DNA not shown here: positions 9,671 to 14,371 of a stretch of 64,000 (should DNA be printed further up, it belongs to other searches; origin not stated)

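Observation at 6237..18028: Orphan tandem array of three giant MshQ/DUF6701-like secreted proteins with swapped lectin cassettes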

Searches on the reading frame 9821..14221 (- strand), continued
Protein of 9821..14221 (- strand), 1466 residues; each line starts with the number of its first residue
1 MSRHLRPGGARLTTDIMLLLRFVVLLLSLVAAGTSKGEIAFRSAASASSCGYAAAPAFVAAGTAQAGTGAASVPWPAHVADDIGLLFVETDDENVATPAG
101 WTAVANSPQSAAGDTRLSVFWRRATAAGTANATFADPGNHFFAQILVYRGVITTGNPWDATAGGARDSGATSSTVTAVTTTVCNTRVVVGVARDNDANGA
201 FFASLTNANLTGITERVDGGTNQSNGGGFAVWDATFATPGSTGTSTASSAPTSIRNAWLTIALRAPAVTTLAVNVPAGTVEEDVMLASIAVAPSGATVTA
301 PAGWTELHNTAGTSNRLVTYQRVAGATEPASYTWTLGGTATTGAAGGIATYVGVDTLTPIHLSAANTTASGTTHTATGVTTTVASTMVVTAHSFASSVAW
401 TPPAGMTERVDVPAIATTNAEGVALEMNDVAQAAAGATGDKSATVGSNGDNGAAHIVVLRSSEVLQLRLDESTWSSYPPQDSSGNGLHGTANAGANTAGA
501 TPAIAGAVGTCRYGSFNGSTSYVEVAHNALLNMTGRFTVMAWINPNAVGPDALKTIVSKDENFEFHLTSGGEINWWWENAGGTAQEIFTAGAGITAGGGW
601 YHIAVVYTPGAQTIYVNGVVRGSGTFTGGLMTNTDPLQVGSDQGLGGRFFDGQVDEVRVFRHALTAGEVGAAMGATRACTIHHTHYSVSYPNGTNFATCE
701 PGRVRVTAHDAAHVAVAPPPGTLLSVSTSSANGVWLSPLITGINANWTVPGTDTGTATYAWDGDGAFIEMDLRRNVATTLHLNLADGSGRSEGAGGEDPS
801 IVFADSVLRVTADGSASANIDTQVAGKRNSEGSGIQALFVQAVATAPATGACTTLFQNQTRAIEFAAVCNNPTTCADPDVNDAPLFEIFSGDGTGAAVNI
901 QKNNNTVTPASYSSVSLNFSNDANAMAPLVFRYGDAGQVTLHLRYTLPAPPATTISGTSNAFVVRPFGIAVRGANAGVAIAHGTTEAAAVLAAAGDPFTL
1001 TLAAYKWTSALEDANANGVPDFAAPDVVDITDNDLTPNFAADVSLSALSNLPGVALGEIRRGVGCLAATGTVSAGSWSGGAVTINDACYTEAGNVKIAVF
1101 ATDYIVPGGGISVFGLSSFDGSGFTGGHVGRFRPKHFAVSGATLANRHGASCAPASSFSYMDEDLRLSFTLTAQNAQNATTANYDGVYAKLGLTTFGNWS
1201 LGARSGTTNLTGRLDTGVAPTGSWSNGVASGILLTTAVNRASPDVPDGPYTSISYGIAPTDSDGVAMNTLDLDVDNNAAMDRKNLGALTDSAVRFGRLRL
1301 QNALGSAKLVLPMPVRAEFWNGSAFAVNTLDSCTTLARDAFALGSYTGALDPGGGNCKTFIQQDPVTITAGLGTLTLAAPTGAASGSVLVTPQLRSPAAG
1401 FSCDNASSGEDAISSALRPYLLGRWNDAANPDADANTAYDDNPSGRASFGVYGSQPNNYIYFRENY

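Call 26: find_encoding_contigs(protein=P0011, flank=10000, max_places=3)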
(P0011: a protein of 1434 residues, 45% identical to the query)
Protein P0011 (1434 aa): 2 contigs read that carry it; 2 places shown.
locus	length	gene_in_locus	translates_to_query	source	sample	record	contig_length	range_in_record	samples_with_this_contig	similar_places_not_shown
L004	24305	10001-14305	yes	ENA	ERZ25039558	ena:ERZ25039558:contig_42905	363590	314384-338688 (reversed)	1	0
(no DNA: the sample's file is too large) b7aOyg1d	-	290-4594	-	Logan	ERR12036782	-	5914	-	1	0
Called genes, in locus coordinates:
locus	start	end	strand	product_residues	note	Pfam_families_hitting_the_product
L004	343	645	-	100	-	-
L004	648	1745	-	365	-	PF02636:Methyltransf_28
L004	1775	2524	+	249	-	PF00106:adh_short, PF13561:adh_short_C2, PF23441:SDR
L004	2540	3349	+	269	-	PF01171:ATP_bind_3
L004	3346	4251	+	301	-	PF03401:TctC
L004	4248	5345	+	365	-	PF07883:Cupin_2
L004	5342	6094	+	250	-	PF12570:DUF3750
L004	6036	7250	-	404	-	PF07690:MFS_1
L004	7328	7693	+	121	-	PF01638:HxlR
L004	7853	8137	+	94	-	-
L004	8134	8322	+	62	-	-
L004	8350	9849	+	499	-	PF15943:YdaS_toxin (weak), PF00266:Aminotran_5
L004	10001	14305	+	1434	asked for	PF13385:Laminin_G_3, PF20419:DUF6701, PF28243:DUF6701_2nd (weak), PF28247:DUF6701_3rd, PF28238:DUF6701_4th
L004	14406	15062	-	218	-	PF13505:OMP_b-brl, PF01389:OmpA_membrane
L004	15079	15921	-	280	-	PF01435:Peptidase_M48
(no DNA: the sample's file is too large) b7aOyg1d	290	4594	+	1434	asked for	PF13385:Laminin_G_3, PF20419:DUF6701, PF28243:DUF6701_2nd (weak), PF28247:DUF6701_3rd, PF28238:DUF6701_4th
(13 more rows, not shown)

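Call 27: find_encoding_contigs(protein=P0017, flank=10000, max_places=2)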
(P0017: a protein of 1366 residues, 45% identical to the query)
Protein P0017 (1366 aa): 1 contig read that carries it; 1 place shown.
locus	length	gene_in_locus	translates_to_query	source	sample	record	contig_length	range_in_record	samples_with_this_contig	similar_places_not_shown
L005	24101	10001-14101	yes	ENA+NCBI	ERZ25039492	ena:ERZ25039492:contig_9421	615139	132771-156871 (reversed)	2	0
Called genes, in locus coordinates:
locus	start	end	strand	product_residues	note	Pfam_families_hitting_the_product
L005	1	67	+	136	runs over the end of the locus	PF00581:Rhodanese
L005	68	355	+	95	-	PF00462:Glutaredoxin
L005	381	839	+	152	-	PF02556:SecB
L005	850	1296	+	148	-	PF06347:SH3_4, PF08239:SH3_3 (weak), PF06347:SH3_4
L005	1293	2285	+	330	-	PF01210:NAD_Gly3P_dh_N, PF02558:ApbA (weak), PF10727:Rossmann-like (faint), PF07479:NAD_Gly3P_dh_C, PF20618:GPD_NAD_C_bact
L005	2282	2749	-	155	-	PF00588:SpoU_methylase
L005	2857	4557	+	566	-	PF05157:MshEN, PF00437:T2SSE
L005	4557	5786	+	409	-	PF28597:T2SSF_N, PF00482:T2SSF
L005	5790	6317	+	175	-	-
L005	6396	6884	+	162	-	PF07963:N_methyl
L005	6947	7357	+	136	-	PF07963:N_methyl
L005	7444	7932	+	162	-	PF12019:GspH (weak)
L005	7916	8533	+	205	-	-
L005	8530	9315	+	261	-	PF07963:N_methyl (weak)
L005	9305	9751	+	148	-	-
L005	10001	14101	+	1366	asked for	PF13385:Laminin_G_3, PF20419:DUF6701, PF28243:DUF6701_2nd (weak), PF28247:DUF6701_3rd, PF28238:DUF6701_4th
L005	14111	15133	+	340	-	-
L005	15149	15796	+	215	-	-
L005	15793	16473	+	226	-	PF04612:T2SSM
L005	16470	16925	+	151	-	-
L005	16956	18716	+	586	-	PF07660:STN (faint), PF07655:Secretin_N_2, PF00263:Secretin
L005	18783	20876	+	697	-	PF13191:AAA_16, PF13401:AAA_22, PF13429:TPR_15 (weak), PF13432:TPR_16, PF14559:TPR_19, PF13428:TPR_14 (weak), PF13432:TPR_16 (weak), PF14559:TPR_19, +12 more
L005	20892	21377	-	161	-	PF00156:Pribosyltran (weak)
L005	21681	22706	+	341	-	PF04055:Radical_SAM, PF06968:BATS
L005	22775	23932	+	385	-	PF00155:Aminotran_1_2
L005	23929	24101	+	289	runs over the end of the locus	PF00891:Methyltransf_2, PF01209:Ubie_methyltran, PF13489:Methyltransf_23, PF08241:Methyltransf_11, PF08242:Methyltransf_12, PF13649:Methyltransf_25, PF13847:Methyltransf_31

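Call 28: find_encoding_contigs(protein=P0047, flank=10000, max_places=2)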
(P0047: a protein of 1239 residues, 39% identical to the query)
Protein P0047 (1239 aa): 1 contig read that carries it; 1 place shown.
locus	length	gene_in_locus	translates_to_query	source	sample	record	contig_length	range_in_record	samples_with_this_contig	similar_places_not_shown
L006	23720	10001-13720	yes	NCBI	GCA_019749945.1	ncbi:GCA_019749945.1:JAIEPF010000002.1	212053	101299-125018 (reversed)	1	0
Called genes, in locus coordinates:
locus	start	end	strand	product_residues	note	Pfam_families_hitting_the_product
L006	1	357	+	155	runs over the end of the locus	PF02556:SecB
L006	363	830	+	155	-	PF06347:SH3_4, PF08239:SH3_3 (weak)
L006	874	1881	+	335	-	PF01210:NAD_Gly3P_dh_N, PF07479:NAD_Gly3P_dh_C, PF20618:GPD_NAD_C_bact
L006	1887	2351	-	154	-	PF00588:SpoU_methylase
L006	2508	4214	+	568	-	PF13401:AAA_22 (faint), PF05157:MshEN, PF00437:T2SSE, PF25199:nSTAND_NTPase5 (weak)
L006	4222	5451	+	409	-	PF28597:T2SSF_N, PF00482:T2SSF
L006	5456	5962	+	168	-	PF07963:N_methyl (weak)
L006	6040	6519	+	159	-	PF07963:N_methyl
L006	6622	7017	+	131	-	PF07963:N_methyl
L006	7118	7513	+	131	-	PF07963:N_methyl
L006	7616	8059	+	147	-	PF07963:N_methyl (weak)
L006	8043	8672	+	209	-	-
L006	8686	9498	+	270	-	PF07963:N_methyl (weak)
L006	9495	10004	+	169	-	-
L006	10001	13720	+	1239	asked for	PF20419:DUF6701, PF28243:DUF6701_2nd (weak), PF28247:DUF6701_3rd, PF28238:DUF6701_4th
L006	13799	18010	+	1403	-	PF13205:Big_5 (weak), PF07691:PA14, PF10528:GLEYA, PF13385:Laminin_G_3, PF20419:DUF6701, PF28243:DUF6701_2nd, PF28247:DUF6701_3rd, PF28238:DUF6701_4th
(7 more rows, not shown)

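Call 29: find_encoding_contigs(protein=P0095, flank=10000, max_places=2)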
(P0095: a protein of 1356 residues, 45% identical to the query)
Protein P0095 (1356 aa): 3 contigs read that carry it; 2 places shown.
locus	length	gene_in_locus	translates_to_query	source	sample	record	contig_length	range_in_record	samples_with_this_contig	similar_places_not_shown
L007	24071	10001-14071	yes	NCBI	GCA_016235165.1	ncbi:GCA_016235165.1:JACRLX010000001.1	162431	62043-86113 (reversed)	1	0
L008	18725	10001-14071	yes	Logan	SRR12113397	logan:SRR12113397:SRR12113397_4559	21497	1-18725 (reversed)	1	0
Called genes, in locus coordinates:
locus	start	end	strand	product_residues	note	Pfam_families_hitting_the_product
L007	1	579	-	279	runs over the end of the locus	PF04055:Radical_SAM, PF13186:SPASM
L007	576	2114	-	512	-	PF13649:Methyltransf_25 (faint), PF08241:Methyltransf_11, PF04989:RMNT_CmcI, PF13578:Methyltransf_24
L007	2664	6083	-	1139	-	PF00515:TPR_1 (faint), PF07719:TPR_2 (faint), PF12895:ANAPC3 (faint), PF13176:TPR_7 (faint), PF13181:TPR_8 (faint), PF13371:TPR_9 (faint), PF13414:TPR_11 (faint), PF14559:TPR_19 (weak), +5 more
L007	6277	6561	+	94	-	-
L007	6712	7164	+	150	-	PF07963:N_methyl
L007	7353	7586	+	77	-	-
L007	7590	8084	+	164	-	-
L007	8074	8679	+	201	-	-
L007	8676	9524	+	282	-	PF07963:N_methyl (weak)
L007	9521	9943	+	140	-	-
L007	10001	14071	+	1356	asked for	PF20419:DUF6701, PF28247:DUF6701_3rd, PF28238:DUF6701_4th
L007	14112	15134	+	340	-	-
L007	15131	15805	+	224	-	PF05137:PilN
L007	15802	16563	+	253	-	-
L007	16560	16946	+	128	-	-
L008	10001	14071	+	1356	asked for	PF20419:DUF6701, PF28247:DUF6701_3rd, PF28238:DUF6701_4th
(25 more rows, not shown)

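Call 30: find_encoding_contigs(protein=P0001, flank=10000, max_places=3)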
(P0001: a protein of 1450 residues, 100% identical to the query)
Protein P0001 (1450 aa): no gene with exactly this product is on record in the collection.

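Call 32: find_encoding_contigs(protein=P0005, flank=10000, max_places=2)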
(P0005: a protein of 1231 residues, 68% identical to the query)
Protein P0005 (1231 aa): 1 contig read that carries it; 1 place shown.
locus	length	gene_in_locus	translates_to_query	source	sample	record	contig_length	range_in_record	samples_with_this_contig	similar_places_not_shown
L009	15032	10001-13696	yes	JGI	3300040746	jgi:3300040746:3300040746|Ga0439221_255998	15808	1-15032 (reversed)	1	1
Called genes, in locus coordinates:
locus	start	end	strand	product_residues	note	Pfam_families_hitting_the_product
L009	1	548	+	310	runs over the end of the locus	-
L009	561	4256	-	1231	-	PF20419:DUF6701, PF28243:DUF6701_2nd (weak), PF28247:DUF6701_3rd, PF28238:DUF6701_4th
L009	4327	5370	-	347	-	PF04307:YdjM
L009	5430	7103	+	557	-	PF27104:FimW_N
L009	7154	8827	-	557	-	PF27104:FimW_N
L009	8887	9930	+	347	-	PF04307:YdjM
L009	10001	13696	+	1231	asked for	PF20419:DUF6701, PF28243:DUF6701_2nd (weak), PF28247:DUF6701_3rd, PF28238:DUF6701_4th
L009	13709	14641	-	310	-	-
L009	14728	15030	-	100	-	?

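Call 55: find_homologous_proteins(query=L005:2857-4554:+, max_evalue=1e-50)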
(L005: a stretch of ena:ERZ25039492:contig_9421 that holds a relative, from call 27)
Query L005:2857-4554:+ (566 aa): 8000 proteins with E <= 1e-50 among 8000 candidates; the best 120 are listed.
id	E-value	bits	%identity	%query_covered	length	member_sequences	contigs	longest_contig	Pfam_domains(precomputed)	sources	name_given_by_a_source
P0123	0.0e+0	1220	99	100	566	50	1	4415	PF05157.21,PF00437.27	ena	-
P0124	0.0e+0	1210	98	100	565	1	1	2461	PF05157.21,PF00437.27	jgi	-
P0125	0.0e+0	1170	95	100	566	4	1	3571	PF05157.21,PF00437.27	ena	-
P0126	0.0e+0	1163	94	100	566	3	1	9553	PF05157.21,PF00437.27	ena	-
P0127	0.0e+0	1158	94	100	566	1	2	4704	PF05157.21,PF00437.27,PF13191.13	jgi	jgi:MSHA biogenesis protein MshE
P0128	0.0e+0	1157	93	100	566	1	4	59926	PF05157.21,PF00437.27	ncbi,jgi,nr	ncbi:MAG TPA: GspE/PulE family protein [Burkholderiales bacterium]|jgi:MSHA biogenesis protein MshE|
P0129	0.0e+0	1156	93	100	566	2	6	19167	PF05157.21,PF00437.27,PF25199.2,PF13191.13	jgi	jgi:MSHA biogenesis protein MshE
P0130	0.0e+0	1148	93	100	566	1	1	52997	PF05157.21,PF00437.27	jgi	-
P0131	0.0e+0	1147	93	100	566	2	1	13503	PF05157.21,PF00437.27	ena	-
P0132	0.0e+0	1145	93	100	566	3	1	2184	PF05157.21,PF00437.27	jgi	-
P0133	0.0e+0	1140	92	100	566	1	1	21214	PF05157.21,PF00437.27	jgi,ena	-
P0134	0.0e+0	1132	92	100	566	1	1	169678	PF05157.21,PF00437.27,PF13191.13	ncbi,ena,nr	ncbi:MAG TPA: GspE/PulE family protein [Burkholderiales bacterium]|nr:GspE/PulE family protein [Burk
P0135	0.0e+0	1085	87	100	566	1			PF05157.21,PF00437.27,PF13191.13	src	-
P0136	0.0e+0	1083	87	100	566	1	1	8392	PF05157.21,PF00437.27,PF13191.13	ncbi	-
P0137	0.0e+0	1069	86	100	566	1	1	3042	PF05157.21,PF00437.27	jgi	-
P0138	0.0e+0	1064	86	100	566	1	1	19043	PF05157.21,PF00437.27,PF13191.13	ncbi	-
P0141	0.0e+0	1051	84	100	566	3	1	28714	PF05157.21,PF00437.27,PF13401.13,PF13191.13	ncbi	ncbi:MAG: GspE/PulE family protein [Betaproteobacteria bacterium]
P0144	0.0e+0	1048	83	100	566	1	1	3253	PF05157.21,PF00437.27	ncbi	-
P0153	0.0e+0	1045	83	100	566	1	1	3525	PF05157.21,PF00437.27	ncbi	-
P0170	0.0e+0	1036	82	100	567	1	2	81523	PF05157.21,PF00437.27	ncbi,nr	ncbi:MAG TPA: GspE/PulE family protein [Burkholderiales bacterium]|nr:GspE/PulE family protein [Burk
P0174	0.0e+0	1032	82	100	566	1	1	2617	PF05157.21,PF00437.27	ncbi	-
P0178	0.0e+0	1030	82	100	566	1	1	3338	PF05157.21,PF00437.27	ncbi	-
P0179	0.0e+0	1029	82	100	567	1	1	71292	PF05157.21,PF00437.27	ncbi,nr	ncbi:MAG TPA: GspE/PulE family protein [Burkholderiales bacterium]|nr:GspE/PulE family protein [Burk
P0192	0.0e+0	1022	82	100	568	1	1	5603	PF05157.21,PF00437.27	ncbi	-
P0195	0.0e+0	1021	82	100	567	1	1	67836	PF05157.21,PF00437.27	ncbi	-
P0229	1.6e-298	1009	81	100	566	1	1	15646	PF05157.21,PF00437.27,PF13191.13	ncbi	-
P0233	4.6e-296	1001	81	100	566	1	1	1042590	PF05157.21,PF00437.27,PF13401.13,PF13191.13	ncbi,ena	-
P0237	6.7e-295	997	79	100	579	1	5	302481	PF05157.21,PF00437.27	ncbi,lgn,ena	ncbi:MAG: GspE/PulE family protein [Burkholderiales bacterium]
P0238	7.5e-295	997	79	100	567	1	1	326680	PF05157.21,PF00437.27,PF13191.13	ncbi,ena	-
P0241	1.1e-294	996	80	100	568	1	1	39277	PF05157.21,PF00437.27,PF13191.13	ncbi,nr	ncbi:MAG TPA: GspE/PulE family protein [Burkholderiales bacterium]|nr:GspE/PulE family protein [Burk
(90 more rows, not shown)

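Call 56: list_cluster_members(proteins=[P0136, P0138, P0141, P0144, P0153, P0174, P0178, P0192, P0195, P0229])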
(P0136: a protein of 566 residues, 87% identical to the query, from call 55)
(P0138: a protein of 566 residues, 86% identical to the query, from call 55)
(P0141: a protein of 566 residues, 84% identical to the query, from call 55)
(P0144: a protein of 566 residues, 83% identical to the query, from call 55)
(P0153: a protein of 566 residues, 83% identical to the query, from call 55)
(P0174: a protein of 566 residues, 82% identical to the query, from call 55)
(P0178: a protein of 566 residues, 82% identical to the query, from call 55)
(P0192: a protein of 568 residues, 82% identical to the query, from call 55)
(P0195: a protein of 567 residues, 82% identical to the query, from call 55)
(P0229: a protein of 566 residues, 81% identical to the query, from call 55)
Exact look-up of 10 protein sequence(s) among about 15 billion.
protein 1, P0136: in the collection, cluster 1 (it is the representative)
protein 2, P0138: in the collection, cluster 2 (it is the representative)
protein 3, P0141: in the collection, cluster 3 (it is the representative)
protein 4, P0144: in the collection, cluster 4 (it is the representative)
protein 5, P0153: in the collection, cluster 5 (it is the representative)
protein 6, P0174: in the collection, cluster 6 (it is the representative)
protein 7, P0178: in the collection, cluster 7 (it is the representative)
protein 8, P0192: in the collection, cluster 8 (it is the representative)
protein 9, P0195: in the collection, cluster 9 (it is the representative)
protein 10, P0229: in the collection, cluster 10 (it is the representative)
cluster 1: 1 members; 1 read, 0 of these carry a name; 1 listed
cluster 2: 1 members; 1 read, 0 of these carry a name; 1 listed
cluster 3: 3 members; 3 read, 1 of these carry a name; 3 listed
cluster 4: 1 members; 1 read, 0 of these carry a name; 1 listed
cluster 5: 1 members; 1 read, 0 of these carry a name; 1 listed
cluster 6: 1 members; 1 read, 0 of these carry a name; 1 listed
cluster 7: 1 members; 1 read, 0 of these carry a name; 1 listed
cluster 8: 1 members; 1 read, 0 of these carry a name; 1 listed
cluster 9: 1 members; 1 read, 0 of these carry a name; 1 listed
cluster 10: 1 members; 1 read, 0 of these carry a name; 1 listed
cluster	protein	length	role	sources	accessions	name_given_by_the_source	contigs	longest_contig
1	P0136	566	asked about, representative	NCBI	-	-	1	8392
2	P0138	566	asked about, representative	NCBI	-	-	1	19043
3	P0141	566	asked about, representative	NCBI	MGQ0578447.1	MAG: GspE/PulE family protein [Betaproteobacteria bacterium]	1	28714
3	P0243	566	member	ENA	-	-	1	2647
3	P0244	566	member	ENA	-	-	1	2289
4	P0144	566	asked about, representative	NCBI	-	-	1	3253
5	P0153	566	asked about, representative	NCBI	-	-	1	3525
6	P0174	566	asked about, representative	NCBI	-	-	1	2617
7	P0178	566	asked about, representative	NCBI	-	-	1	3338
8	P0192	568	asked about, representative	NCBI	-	-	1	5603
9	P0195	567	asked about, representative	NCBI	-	-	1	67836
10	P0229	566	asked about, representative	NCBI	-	-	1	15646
